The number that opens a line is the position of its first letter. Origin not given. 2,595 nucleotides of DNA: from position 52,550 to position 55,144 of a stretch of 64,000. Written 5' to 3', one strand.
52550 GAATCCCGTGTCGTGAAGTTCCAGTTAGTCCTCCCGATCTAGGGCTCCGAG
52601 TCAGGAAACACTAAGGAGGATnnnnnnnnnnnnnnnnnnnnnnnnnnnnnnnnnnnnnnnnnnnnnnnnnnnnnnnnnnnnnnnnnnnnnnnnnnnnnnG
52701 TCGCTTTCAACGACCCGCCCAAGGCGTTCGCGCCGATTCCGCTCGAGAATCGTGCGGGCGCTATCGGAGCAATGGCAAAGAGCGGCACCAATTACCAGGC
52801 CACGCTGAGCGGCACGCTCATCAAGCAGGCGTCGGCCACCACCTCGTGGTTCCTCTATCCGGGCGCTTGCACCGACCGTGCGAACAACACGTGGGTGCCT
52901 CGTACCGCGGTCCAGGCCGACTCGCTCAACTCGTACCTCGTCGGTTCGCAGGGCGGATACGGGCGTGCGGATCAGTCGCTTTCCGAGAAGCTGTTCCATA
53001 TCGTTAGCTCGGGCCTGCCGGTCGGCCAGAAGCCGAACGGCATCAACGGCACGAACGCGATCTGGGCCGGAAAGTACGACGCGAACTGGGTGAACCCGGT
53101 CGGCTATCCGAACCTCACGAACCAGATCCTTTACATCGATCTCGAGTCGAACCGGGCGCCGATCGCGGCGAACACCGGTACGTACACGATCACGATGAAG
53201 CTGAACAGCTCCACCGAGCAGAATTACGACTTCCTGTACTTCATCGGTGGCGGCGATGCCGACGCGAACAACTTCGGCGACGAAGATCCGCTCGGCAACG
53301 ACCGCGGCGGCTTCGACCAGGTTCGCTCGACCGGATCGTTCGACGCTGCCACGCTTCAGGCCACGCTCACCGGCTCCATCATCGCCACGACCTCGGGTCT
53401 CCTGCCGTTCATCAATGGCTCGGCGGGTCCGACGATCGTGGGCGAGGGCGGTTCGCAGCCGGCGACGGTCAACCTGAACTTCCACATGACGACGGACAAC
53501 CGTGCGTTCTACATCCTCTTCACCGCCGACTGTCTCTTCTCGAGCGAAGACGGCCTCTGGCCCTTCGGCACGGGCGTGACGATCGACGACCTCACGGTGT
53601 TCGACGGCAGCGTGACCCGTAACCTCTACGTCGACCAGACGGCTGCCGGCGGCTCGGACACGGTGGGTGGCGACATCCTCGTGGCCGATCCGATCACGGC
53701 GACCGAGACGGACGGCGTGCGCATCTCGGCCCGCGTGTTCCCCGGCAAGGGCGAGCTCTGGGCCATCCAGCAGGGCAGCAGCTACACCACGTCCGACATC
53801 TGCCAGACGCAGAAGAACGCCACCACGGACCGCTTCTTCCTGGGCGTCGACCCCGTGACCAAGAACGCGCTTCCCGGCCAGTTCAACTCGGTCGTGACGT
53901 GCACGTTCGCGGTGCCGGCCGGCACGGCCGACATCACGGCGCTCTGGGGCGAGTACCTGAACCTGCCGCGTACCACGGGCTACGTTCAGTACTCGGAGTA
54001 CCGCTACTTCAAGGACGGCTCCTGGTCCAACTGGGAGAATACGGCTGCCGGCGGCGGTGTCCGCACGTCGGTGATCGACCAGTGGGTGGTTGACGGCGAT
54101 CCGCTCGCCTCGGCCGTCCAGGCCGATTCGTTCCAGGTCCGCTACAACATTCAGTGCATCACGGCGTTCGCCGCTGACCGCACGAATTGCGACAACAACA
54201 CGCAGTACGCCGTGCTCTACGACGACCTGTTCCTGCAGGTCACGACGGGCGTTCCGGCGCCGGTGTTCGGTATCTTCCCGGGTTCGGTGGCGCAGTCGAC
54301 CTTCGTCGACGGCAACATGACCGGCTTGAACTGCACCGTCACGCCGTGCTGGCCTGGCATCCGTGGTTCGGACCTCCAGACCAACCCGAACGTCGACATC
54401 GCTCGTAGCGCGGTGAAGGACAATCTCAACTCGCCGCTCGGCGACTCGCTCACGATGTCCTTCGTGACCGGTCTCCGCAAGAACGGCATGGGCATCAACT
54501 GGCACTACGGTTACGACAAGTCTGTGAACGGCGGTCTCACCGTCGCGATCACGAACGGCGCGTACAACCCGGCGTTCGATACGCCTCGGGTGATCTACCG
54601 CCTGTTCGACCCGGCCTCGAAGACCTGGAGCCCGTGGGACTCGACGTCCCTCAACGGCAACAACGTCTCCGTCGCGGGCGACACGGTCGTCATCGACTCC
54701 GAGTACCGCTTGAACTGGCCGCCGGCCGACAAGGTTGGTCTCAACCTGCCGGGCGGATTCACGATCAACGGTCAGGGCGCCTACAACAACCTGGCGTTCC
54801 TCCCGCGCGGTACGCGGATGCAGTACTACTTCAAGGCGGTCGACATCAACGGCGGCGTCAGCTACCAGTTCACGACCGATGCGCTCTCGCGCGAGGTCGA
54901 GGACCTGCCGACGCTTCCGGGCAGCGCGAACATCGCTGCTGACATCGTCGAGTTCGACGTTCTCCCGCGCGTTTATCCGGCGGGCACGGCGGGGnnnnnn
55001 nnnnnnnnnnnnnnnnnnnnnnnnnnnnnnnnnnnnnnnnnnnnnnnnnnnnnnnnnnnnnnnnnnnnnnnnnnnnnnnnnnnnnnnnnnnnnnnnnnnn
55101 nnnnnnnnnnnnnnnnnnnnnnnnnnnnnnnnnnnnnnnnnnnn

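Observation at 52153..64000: Accessory island: two T9SS-type CTD cargo proteins, paralogous repeat lipoproteins and an IS21 remnant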

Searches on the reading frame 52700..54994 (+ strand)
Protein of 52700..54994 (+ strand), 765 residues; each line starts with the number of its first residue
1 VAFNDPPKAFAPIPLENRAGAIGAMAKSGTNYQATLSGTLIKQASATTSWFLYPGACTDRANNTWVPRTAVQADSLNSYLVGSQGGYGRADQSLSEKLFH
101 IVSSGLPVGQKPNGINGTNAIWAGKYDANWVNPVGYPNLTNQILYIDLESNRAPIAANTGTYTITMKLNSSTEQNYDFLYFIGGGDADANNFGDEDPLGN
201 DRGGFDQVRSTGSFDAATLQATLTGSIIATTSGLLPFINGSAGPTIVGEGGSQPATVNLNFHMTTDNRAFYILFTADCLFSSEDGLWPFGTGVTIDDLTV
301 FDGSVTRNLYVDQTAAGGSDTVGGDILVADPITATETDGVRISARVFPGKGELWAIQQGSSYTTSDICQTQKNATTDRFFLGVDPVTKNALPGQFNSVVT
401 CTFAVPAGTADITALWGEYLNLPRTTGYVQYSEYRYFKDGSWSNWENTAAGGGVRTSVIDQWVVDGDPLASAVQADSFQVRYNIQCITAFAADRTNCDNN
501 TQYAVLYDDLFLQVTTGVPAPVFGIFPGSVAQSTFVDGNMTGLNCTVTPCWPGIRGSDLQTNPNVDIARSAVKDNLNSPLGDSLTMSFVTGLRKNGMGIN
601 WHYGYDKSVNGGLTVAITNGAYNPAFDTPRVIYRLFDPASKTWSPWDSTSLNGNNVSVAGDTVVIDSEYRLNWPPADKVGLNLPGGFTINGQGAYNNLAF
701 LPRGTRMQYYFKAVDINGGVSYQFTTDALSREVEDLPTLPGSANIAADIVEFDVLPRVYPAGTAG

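Call 113: search_protein_families(library=pfam, proteins=[window:52700-54994:+], max_evalue=10)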
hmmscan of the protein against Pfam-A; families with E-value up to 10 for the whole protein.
window:52700-54994:+ (765 aa): 0 families
